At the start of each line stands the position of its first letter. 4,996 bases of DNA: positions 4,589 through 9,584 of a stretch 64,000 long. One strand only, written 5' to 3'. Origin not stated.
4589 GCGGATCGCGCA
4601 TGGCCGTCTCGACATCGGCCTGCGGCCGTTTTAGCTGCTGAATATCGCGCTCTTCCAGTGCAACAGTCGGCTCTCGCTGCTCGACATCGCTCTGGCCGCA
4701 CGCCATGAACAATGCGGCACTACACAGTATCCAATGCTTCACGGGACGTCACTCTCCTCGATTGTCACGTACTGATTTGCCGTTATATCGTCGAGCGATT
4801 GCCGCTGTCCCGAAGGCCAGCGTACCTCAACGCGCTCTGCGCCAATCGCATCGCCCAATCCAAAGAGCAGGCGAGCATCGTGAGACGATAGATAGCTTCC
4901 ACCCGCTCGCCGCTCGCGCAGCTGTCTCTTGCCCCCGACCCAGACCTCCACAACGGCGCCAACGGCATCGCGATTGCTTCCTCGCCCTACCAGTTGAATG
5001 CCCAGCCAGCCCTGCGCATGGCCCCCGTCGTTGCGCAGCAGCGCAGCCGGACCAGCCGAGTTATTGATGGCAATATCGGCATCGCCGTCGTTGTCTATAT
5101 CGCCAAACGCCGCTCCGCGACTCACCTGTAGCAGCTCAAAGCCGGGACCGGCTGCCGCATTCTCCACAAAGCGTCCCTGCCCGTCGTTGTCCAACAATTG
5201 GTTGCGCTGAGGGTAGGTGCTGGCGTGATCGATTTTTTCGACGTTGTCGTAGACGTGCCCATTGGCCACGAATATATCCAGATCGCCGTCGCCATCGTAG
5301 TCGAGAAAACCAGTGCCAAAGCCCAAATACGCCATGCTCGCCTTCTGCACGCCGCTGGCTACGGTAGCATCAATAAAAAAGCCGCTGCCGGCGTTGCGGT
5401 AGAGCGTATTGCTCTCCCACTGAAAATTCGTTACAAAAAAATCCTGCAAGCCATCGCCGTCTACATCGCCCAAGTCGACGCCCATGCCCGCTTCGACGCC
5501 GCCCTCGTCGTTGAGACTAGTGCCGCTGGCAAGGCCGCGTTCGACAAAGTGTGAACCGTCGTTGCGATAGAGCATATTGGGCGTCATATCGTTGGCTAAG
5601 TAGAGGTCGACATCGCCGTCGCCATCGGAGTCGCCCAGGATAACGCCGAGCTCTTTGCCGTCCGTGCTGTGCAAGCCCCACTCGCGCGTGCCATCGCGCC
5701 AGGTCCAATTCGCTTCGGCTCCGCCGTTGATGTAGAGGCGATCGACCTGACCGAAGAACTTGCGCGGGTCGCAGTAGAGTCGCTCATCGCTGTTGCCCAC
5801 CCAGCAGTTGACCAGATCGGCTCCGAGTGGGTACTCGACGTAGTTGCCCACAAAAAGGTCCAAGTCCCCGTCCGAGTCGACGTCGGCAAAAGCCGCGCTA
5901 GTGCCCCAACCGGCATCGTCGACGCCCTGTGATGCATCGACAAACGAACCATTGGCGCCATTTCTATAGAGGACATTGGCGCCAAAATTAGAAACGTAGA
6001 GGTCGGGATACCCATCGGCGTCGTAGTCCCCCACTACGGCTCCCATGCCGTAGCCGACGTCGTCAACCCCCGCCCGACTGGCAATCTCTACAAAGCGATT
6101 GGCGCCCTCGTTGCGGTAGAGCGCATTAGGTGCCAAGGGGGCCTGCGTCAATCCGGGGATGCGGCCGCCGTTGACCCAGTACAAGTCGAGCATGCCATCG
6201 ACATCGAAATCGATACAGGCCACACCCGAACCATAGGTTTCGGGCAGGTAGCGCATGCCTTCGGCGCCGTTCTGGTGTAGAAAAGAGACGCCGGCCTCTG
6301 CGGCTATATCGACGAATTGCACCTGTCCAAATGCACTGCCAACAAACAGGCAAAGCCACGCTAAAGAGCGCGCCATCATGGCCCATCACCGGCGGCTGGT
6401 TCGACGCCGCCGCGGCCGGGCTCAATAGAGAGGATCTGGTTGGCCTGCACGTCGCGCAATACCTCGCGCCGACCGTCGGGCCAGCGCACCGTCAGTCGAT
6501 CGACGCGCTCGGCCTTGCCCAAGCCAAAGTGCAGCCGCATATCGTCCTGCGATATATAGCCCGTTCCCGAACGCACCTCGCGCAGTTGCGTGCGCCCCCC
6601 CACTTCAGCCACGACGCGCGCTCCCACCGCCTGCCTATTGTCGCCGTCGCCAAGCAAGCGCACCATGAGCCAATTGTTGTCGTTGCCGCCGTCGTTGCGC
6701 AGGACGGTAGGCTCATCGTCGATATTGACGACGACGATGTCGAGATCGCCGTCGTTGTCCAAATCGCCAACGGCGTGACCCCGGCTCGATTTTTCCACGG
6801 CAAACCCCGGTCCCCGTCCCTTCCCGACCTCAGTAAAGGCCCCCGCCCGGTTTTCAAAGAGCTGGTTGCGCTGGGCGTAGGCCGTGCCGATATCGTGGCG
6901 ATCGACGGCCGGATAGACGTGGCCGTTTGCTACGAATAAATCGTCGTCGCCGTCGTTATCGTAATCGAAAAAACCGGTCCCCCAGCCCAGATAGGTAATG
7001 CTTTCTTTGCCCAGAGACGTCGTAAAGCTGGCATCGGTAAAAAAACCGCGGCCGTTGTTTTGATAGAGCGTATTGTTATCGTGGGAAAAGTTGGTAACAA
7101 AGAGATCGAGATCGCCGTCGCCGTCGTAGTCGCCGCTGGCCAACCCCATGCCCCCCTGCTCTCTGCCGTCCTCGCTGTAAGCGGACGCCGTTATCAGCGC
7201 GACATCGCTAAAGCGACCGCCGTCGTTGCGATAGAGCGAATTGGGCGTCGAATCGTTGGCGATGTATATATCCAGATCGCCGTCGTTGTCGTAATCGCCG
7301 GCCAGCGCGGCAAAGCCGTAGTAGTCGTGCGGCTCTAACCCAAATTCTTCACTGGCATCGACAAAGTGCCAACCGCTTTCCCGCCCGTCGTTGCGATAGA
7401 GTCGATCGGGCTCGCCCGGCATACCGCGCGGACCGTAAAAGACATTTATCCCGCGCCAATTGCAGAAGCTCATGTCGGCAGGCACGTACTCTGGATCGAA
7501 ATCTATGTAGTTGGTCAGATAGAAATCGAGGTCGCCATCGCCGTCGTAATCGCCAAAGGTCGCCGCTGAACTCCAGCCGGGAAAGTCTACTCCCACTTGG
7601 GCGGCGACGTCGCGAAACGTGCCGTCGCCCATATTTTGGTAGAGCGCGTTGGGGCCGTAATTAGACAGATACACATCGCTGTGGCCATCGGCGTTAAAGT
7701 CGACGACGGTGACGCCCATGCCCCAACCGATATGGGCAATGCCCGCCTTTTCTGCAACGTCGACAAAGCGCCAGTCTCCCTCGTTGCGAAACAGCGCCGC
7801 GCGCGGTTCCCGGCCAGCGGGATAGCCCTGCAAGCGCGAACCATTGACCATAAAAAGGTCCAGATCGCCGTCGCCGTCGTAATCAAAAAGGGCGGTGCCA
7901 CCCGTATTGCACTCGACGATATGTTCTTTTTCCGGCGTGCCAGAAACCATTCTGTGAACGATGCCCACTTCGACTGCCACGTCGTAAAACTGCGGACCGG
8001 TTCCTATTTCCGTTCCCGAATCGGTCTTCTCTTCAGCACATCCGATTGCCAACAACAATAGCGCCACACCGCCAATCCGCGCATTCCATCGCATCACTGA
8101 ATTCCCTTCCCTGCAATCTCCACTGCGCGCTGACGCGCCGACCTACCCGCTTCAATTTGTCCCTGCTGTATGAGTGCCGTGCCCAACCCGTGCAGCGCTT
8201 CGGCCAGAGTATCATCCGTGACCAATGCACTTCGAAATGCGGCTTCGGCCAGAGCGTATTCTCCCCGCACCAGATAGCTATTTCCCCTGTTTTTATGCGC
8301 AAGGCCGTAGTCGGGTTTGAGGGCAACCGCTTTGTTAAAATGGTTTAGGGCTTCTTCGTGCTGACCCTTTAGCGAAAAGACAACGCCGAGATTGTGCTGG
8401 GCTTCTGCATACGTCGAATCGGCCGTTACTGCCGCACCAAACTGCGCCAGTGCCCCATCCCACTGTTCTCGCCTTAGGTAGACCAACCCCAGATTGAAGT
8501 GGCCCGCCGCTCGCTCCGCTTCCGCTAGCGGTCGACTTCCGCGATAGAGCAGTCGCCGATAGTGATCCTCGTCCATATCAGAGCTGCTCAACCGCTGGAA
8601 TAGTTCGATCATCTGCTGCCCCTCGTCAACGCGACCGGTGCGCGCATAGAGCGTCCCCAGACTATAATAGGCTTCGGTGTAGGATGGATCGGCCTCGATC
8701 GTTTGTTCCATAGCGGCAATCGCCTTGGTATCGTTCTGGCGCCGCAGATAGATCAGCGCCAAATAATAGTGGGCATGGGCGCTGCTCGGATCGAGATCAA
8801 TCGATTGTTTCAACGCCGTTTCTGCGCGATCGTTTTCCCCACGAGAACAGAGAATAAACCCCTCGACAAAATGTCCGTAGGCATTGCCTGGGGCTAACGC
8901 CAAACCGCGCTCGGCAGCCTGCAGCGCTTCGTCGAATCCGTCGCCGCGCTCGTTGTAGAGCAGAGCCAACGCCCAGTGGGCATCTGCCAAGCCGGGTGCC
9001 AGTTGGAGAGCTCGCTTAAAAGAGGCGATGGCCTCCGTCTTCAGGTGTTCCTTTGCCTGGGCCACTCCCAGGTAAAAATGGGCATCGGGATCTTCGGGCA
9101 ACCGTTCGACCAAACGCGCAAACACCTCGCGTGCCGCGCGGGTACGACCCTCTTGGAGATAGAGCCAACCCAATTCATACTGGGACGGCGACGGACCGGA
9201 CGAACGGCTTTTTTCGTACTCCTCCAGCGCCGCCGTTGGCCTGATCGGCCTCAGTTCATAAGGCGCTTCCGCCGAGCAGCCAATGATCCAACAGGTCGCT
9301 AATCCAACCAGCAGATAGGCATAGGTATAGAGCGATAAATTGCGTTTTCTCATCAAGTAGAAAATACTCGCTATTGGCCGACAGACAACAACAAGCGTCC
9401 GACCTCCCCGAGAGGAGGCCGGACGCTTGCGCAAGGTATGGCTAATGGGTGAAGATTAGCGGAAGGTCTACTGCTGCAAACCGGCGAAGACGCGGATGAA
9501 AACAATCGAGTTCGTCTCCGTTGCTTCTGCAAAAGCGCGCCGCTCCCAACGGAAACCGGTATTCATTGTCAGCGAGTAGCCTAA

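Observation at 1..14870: About 15 kb cell-surface operon with duplicated CRTAC1/ASPIC proteins flanked by two T9SS-type secreted paralogs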

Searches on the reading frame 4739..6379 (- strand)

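Call 7: search_protein_families(library=pfam, proteins=[window:4739-6379:-], max_evalue=0.01)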
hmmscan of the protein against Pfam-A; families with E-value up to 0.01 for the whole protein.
window:4739-6379:- (546 aa): 3 families
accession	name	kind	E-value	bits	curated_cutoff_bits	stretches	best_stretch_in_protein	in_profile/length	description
PF13517.12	FG-GAP_3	-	7.8e-40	135.7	26.9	5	118-177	1-61/61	FG-GAP-like repeat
PF07593.17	UnbV_ASPIC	-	3.6e-21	75.3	23.4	1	472-539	1-68/68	ASPIC and UnbV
PF01839.29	FG-GAP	-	3.7e-17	62.2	22.1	4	158-183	1-26/37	FG-GAP repeat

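Call 8: search_protein_families(library=ncbifam, proteins=[window:4739-6379:-], max_evalue=0.01)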
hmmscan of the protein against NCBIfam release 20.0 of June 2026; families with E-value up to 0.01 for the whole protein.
window:4739-6379:- (546 aa): 0 families

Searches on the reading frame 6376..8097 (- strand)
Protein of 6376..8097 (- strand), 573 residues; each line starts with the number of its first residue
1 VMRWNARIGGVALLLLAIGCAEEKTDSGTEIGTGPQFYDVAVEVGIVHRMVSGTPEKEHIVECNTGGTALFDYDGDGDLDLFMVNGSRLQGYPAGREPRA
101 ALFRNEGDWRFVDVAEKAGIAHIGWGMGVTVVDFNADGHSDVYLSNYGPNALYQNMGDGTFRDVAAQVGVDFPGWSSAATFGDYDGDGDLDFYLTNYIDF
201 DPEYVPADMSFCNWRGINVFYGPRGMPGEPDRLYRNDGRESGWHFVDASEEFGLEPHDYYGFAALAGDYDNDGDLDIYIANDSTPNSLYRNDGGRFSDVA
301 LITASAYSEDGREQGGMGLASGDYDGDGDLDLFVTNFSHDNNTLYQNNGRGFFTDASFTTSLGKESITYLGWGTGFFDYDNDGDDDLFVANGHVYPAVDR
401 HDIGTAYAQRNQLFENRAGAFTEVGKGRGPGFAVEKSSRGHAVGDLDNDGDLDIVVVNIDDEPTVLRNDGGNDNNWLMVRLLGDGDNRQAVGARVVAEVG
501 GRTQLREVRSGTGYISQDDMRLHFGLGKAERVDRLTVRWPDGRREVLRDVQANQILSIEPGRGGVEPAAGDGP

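Call 7: search_protein_families(library=pfam, proteins=[window:6376-8097:-], max_evalue=0.01)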
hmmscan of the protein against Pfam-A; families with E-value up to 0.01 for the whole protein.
window:6376-8097:- (573 aa): 3 families
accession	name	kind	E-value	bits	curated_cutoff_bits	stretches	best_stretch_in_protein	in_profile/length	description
PF13517.12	FG-GAP_3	-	1.7e-53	179.5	26.9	7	133-193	1-60/61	FG-GAP-like repeat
PF07593.17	UnbV_ASPIC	-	2.3e-24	85.5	23.4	1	490-556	1-67/68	ASPIC and UnbV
PF01839.29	FG-GAP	-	1.6e-15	57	22.1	1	316-336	2-22/37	FG-GAP repeat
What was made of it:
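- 6376..8097 (-): g5: CRTAC1/ASPIC-family lipoprotein (FG-GAP beta-propeller plus UnbV_ASPIC). Call 7.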

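Call 8: search_protein_families(library=ncbifam, proteins=[window:6376-8097:-], max_evalue=0.01)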
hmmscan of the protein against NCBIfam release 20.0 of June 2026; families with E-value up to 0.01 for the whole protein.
window:6376-8097:- (573 aa): 1 family
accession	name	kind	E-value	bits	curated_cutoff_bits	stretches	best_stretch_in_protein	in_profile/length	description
NF052348.1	beta_propeller_lectin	domain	0.00069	18.8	200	0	253-350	35-126/337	beta propeller lectin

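Call 80: search_solved_structures(query=window:6376-8097:-, max_evalue=0.001)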
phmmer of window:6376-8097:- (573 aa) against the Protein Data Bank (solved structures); distinct sequences matched with E-value up to 0.001: 1.
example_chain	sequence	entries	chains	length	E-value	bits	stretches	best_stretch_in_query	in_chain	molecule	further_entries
9etn_A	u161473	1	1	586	3.9e-29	105.1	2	429-556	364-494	Cartilage acidic protein 1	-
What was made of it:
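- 6376..8097 (-): Human CRTAC1 (9etn) at 4e-29 (call 80).
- Checked: g5 and g6: FG-GAP_3 plus UnbV_ASPIC. g5 matches human CRTAC1 (9etn) at 4e-29 (call 80).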

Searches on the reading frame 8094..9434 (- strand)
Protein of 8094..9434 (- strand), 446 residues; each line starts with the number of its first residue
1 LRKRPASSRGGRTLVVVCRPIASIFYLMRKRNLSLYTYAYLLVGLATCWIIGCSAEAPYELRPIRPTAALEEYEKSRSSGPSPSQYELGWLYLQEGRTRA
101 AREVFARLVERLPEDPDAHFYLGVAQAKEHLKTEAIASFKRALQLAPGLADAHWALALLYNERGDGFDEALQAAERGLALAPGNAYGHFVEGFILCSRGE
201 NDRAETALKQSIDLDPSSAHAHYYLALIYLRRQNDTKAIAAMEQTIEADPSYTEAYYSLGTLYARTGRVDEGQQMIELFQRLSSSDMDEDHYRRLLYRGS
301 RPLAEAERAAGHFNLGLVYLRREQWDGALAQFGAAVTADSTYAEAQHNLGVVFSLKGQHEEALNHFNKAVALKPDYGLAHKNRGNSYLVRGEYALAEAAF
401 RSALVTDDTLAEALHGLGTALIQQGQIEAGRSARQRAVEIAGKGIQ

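Call 7: search_protein_families(library=pfam, proteins=[window:8094-9434:-], max_evalue=0.01)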
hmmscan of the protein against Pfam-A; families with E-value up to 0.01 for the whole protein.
window:8094-9434:- (446 aa): 28 families (the best 25 are shown)
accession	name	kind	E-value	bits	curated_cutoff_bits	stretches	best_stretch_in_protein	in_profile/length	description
PF07719.23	TPR_2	-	2.8e-44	146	27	5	343-376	1-34/34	Tetratricopeptide repeat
PF13414.12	TPR_11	-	6.5e-41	138.2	26.8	5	194-231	3-40/42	TPR repeat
PF00515.34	TPR_1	-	2.9e-40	134.9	27.8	3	343-376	1-34/34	Tetratricopeptide repeat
PF13432.12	TPR_16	-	7.3e-36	122.6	32.7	5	86-148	1-63/65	Tetratricopeptide repeat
PF13431.12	TPR_17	-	1.4e-35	119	24.4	2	242-274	2-34/34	Tetratricopeptide repeat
PF13181.12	TPR_8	-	1.4e-27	93.9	25.7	1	343-376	1-34/34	Tetratricopeptide repeat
PF14559.12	TPR_19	-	2.2e-27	95.6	25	7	198-248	4-54/68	Tetratricopeptide repeat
PF13428.12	TPR_14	-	2.8e-24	83.5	23.5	2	85-123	4-42/44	Tetratricopeptide repeat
PF13424.12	TPR_12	-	2.3e-22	79.4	30.1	1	310-373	4-75/77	Tetratricopeptide repeat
PF13174.12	TPR_6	-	2e-18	66.2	26.3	1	85-114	3-32/33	Tetratricopeptide repeat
PF13176.12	TPR_7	-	1.5e-14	53.2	27.9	0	347-376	3-32/36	Tetratricopeptide repeat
PF13371.12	TPR_9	-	1.2e-11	44.9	35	1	227-294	3-70/73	Tetratricopeptide repeat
PF07721.20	TPR_4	-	1.1e-10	41.5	27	0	85-107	4-26/26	Tetratricopeptide repeat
PF23914.1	TPR_CcmH_CycH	-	3.3e-09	37.2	42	2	167-245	66-147/158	Cytochrome c-type biogenesis protein H TPR domain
PF12569.14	NatA_aux_su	-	6.9e-09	35.6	33.3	1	200-286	171-259/515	N-terminal acetyltransferase A, auxiliary subunit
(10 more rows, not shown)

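Call 8: search_protein_families(library=ncbifam, proteins=[window:8094-9434:-], max_evalue=0.01)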
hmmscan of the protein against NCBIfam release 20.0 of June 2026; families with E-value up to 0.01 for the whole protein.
window:8094-9434:- (446 aa): 32 families (the best 25 are shown)
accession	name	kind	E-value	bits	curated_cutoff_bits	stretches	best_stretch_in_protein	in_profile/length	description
NF040959.1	MamA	equivalog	1.5e-37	129.1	200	3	308-401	104-197/204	magnetosome protein MamA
TIGR02917.1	PEP_TPR_lipo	equivalog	2.1e-37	128.5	312.2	2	88-277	369-557/899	XrtA/PEP-CTERM system TPR-repeat protein PrsT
TIGR02521.1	type_IV_pilW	equivalog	9.8e-35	120.2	154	4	301-440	23-164/234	type IV pilus biogenesis/stability protein PilW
NF033762.1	social_mot_Tgl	equivalog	1.5e-28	99.8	225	2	83-278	32-229/252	social motility TPR repeat lipoprotein Tgl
NF008391.2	PRK11189.1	equivalog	6.8e-22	78.3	250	3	301-401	57-157/297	lipoprotein NlpI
NF033920.0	C39_PA2778_fam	equivalog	3.2e-21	75.9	150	3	357-441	170-254/255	PA2778 family cysteine peptidase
NF033758.1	gliding_GltE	equivalog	1.2e-20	73.9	225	2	100-235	206-340/411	adventurous gliding motility TPR repeat lipoprotein GltE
TIGR02552.1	LcrH_SycD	equivalog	2.1e-16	59.9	104.8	3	325-406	34-115/136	SycD/LcrH family type III secretion system chaperone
NF047558.1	TPR_END_plus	domain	3.1e-16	59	32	2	348-376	4-32/56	TPR end-of-group domain-containing protein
NF002725.1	PRK02603.1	equivalog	1.4e-14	54.4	143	2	344-399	73-128/173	photosystem I assembly protein Ycf3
NF052415.1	T3SS_chap_SctY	equivalog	1.9e-14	54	70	2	88-146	12-70/106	type III secretion apparatus assembly chaperone SctY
TIGR02795.1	tol_pal_ybgF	equivalog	3e-14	53.6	90.1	1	85-147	5-70/119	tol-pal system protein YbgF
TIGR00990.1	3a0801s09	subfamily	6e-13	48.3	757.25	1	159-272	309-418/615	mitochondrial import receptor subunit TOM70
TIGR00540.1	TPR_hemY_coli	hypoth_equivalog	2.1e-12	46.5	142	2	174-275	284-381/385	heme biosynthesis-associated TPR protein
NF047371.1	FlcA_CTERM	equivalog_domain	7.4e-12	44.5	300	1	198-404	326-534/646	periplasmic flagellar collar protein FlcA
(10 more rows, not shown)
